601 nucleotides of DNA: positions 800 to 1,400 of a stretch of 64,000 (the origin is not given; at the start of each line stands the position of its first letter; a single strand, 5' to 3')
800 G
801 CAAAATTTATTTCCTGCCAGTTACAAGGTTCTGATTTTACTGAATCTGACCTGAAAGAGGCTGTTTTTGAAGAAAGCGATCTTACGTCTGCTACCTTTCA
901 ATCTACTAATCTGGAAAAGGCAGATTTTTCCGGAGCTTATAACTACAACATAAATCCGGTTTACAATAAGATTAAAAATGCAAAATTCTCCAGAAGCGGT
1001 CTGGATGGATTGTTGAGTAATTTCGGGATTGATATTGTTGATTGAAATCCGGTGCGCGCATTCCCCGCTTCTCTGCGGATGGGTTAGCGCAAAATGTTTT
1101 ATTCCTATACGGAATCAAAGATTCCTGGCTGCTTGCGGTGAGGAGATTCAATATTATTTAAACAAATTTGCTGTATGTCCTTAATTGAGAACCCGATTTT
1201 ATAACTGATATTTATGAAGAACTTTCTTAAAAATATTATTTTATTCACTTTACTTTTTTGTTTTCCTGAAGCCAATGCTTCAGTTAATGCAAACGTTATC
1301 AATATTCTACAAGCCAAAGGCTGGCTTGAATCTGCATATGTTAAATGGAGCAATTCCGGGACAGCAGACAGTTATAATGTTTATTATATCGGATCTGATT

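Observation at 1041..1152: Dispersed GC-rich intergenic repeat family (about 110 nt) in 3' UTRs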

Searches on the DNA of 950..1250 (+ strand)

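Call 7: search_rna_families(source=window, start=950, end=1250, threshold=evalue, max_evalue=10, show_alignments=3)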
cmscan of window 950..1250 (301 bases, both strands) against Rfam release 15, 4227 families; matches with E-value up to 10: 1.
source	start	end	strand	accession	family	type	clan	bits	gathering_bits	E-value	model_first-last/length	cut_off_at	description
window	1184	1245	+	RF02721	sca_ncR26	Gene; snRNA; snoRNA; scaRNA;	-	22.6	37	0.16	1-68/68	no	Small Cajal body specific RNA ncR26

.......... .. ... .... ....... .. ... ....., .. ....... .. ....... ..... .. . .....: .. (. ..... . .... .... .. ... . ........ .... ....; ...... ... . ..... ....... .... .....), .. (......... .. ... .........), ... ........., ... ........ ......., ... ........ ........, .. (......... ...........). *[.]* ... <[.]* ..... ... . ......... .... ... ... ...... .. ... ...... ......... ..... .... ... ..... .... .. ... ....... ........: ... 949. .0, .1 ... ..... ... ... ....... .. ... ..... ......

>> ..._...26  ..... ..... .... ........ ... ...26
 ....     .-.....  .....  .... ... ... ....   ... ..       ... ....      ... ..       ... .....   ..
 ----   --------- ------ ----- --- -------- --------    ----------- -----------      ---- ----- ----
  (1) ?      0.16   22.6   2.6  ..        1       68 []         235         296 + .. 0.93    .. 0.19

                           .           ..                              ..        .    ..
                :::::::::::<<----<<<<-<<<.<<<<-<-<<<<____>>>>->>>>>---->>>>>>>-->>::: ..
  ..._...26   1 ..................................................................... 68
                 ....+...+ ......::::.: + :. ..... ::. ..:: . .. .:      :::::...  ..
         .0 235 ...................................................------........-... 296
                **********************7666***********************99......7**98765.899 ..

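Call 30: build_rna_model(alignment_id=A3)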
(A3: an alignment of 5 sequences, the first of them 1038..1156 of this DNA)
Model R1 built from alignment A3 (5 sequences, 123 columns); structure: RNAalifold consensus.
model positions 118; base pairs 33; branch points 2; effective number of sequences 1.21; information 0.59 bits per position. Calibrated on 0.2 Mb of random sequence (short: E-values are rough).
structure used (alignment columns):
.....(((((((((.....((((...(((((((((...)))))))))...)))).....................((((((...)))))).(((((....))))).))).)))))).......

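Call 31: search_with_rna_model(model_id=R1, source=window, filters=off, max_evalue=10, show_alignments=6)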
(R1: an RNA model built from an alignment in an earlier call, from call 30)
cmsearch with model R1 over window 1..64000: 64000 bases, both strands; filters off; matches with E-value up to 10: 24.
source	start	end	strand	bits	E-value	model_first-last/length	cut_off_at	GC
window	1040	1157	+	126.4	3.6e-36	1-118/118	no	0.47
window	52778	52894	-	92.8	6.7e-26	1-118/118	no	0.48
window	54298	54399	-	14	0.075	1-118/118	no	0.26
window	59711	59755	+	11.5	0.42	1-118/118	no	0.29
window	29685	29775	-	11.3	0.51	1-118/118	no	0.37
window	53805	53867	+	10.9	0.67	1-118/118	no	0.29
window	45437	45538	-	10.7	0.78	1-118/118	no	0.37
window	27215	27272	+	9.9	1.3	1-118/118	no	0.4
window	459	553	-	9.8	1.5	1-118/118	no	0.29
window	37853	37962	-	9.7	1.6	1-118/118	no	0.36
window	5695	5814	-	9.5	1.8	1-118/118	no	0.42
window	23126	23224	+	9.2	2.2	1-118/118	no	0.33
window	60057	60079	-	8.6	3.4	1-118/118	no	0.22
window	37353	37450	+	8.2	4.3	1-118/118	no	0.38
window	27175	27243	-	8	5.2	1-118/118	no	0.42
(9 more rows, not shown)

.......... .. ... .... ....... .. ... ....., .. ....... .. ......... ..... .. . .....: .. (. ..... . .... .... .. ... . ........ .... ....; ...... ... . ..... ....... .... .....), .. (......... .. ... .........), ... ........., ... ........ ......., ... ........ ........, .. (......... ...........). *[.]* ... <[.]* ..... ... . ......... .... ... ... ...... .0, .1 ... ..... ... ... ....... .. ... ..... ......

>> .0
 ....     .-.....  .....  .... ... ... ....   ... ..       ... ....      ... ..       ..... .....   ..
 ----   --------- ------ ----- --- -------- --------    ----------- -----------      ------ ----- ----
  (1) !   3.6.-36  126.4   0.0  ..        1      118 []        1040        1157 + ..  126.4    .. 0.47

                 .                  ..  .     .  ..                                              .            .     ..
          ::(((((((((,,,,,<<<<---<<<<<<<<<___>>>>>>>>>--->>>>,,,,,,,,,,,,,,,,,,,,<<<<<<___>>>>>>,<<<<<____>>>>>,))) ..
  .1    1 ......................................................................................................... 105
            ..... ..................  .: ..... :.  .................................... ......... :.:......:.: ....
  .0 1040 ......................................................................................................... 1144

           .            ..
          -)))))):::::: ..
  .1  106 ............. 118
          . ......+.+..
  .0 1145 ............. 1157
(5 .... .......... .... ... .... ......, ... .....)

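Call 32: search_with_rna_model(model_id=R1, sources=[L001, L002, L003, L006, L007, L008, L009, L010, L017], filters=off, max_evalue=10)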
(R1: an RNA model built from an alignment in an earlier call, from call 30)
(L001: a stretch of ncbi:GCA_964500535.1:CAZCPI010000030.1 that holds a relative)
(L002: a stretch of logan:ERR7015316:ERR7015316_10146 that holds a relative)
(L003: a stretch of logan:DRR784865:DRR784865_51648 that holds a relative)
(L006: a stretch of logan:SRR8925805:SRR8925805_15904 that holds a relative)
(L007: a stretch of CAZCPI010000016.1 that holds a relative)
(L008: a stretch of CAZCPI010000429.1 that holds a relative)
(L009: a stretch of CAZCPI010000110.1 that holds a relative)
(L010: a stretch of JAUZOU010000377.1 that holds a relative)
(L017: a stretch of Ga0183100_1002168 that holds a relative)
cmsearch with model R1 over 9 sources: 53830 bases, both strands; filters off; matches with E-value up to 10: 29.
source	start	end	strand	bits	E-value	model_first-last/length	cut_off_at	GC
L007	2493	2610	+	137.8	1e-39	1-118/118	no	0.49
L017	2312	2430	-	134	1.5e-38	1-118/118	no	0.55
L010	3013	3131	-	132.9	3.1e-38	1-118/118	no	0.56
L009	6970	7086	+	127.1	1.9e-36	1-118/118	no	0.5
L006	3556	3673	+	126.4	3e-36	1-118/118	no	0.47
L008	1471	1588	-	126.4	3e-36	1-118/118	no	0.47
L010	116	235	+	20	0.00096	1-118/118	no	0.51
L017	2380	2414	+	13.5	0.088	17-51/118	no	0.71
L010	3081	3115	+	13.4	0.095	17-51/118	no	0.74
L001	5055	5154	-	10.5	0.73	1-118/118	no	0.3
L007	1514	1565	+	10.4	0.79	1-118/118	no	0.44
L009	2816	2927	-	10.3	0.84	1-118/118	no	0.3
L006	2975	3069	-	9.8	1.3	1-118/118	no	0.29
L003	4560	4644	+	9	2.2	1-118/118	no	0.26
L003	535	635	-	8.5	3.1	1-118/118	no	0.29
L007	2509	2543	-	8.4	3.1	17-51/118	no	0.71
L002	3484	3514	+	8.4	3.1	1-118/118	no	0.39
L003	3484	3514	+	8.4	3.1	1-118/118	no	0.39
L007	6925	7037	-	8.2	3.8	1-118/118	no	0.32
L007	5195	5256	+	8.1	4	1-118/118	no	0.4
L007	4553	4625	+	7.9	4.7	1-118/118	no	0.3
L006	34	66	+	7.7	5.2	1-118/118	no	0.3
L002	4560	4644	+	7.4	6.5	1-118/118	no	0.26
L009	95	117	+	7.4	6.6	1-118/118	no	0.3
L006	490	544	+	7.3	7.1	1-118/118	no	0.22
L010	2971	3059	+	7.2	7.5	1-118/118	no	0.56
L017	2270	2358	+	7.2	7.5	1-118/118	no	0.56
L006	3024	3052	+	7.1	8.1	20-48/118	no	0.41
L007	6249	6275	+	6.9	9.4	1-118/118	no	0.26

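Call 44: search_with_rna_model(model_id=R1, sources=[L022, L023, L024], filters=off, max_evalue=1, show_alignments=2)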
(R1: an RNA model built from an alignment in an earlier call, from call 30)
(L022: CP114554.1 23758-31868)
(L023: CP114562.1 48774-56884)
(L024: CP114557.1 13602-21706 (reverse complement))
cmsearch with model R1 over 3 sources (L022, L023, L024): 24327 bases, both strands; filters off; matches with E-value up to 1: 12.
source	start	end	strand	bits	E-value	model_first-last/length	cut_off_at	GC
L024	3981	4110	+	32.6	6.1e-08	1-118/118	no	0.58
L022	3988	4115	+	32.3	7.4e-08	1-118/118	no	0.57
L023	3988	4115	+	32.3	7.4e-08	1-118/118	no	0.57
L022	2557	2675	+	11.1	0.22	1-118/118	no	0.61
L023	2556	2674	+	11.1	0.22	1-118/118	no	0.61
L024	2550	2668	+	11.1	0.22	1-118/118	no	0.61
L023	3084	3210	-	10.9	0.26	1-118/118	no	0.49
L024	3078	3204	-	10.9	0.26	1-118/118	no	0.49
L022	3111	3204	-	10.7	0.28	1-118/118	no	0.5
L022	4280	4395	-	10.3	0.4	1-118/118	no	0.49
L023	4280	4395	-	10.3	0.4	1-118/118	no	0.49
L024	4274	4389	-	10.3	0.4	1-118/118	no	0.49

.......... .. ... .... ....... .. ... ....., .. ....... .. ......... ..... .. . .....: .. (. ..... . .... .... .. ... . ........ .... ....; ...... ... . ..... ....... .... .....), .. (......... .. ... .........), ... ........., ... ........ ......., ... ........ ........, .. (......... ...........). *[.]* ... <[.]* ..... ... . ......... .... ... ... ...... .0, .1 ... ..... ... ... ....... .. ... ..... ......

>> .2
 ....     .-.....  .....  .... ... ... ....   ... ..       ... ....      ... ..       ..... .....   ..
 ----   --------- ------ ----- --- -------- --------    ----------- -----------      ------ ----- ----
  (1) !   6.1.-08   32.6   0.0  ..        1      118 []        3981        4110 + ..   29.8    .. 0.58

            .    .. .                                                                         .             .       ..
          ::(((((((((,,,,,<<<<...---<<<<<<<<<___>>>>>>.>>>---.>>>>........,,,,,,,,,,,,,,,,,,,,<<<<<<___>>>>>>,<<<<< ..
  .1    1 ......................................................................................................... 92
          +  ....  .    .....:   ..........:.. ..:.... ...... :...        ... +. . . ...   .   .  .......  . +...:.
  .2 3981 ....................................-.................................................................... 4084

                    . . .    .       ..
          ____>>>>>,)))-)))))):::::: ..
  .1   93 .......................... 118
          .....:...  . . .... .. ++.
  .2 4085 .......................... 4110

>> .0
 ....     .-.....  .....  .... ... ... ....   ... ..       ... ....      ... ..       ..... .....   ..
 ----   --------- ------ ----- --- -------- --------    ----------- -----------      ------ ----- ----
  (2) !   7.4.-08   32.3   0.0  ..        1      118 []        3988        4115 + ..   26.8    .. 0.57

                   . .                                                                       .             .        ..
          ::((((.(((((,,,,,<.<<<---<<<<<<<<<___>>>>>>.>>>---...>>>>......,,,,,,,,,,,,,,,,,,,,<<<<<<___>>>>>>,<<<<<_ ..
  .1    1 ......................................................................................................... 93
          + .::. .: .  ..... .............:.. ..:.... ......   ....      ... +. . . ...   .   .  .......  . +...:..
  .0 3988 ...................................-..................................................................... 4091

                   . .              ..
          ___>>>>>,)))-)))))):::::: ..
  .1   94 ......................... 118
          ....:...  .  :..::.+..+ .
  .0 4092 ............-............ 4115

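Call 51: search_with_rna_model(model_id=R1, sources=[L025, L026], filters=off, max_evalue=1, show_alignments=2)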
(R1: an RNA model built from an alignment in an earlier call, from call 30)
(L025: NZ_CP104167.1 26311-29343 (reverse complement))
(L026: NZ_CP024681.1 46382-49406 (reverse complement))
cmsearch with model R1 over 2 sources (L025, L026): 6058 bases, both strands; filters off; matches with E-value up to 1: 7.
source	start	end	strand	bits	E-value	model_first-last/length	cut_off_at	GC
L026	1500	1531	+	17.1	0.0008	18-50/118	no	0.62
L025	1491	1586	+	15.6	0.0023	1-118/118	no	0.39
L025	958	1059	+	13.7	0.0087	1-118/118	no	0.41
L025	1478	1552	-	13.1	0.013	1-118/118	no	0.4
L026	135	173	-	8.3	0.38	1-118/118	no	0.72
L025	2931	3033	-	7.8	0.58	1-118/118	no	0.27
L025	2569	2634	+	7.3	0.81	1-118/118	no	0.29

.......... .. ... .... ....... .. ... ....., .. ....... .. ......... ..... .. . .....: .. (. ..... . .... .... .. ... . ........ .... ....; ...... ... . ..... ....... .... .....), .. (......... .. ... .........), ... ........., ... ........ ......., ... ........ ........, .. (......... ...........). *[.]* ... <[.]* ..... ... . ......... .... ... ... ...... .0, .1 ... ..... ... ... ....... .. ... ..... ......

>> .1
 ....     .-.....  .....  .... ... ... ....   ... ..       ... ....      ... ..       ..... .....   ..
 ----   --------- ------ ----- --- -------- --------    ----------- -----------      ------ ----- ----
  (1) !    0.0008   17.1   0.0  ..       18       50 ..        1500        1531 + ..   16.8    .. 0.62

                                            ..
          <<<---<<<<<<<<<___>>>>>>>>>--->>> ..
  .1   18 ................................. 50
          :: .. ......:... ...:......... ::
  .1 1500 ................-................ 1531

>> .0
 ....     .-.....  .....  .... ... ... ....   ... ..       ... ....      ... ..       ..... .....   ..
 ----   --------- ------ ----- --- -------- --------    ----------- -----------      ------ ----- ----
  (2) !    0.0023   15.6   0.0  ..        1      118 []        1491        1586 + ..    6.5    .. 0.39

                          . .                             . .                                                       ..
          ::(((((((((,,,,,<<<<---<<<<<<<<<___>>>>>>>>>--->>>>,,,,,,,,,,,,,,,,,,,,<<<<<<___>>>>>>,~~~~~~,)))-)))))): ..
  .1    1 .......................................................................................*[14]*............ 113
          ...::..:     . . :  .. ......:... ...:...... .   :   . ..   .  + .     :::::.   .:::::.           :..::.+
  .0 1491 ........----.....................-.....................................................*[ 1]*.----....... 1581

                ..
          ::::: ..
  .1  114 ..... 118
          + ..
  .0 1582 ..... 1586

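Call 81: search_with_rna_model(model_id=R1, sources=[L042, L043, L044, L045, L046], max_evalue=1)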
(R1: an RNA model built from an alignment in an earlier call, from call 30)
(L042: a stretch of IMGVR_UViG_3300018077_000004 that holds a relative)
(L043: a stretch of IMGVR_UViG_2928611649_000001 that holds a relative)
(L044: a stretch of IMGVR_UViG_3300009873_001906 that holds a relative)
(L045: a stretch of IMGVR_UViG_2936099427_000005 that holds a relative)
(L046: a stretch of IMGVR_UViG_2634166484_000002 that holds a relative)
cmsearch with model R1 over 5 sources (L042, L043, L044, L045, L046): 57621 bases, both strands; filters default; matches with E-value up to 1: 0.
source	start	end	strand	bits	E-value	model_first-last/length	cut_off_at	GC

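Call 100: search_with_rna_model(model_id=R1, sources=[L057, L058], filters=off, max_evalue=1)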
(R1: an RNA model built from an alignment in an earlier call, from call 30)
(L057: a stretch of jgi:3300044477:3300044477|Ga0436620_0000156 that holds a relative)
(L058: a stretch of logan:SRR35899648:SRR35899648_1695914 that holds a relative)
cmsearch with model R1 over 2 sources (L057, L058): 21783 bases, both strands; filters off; matches with E-value up to 1: 4.
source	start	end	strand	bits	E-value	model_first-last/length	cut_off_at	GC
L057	9597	9714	+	102.1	3.2e-29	1-118/118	no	0.47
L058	2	44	+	31.8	9.2e-08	59-101/118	no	0.44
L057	11331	11365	+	10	0.42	1-118/118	no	0.29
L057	9312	9352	+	8.8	0.96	1-118/118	no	0.27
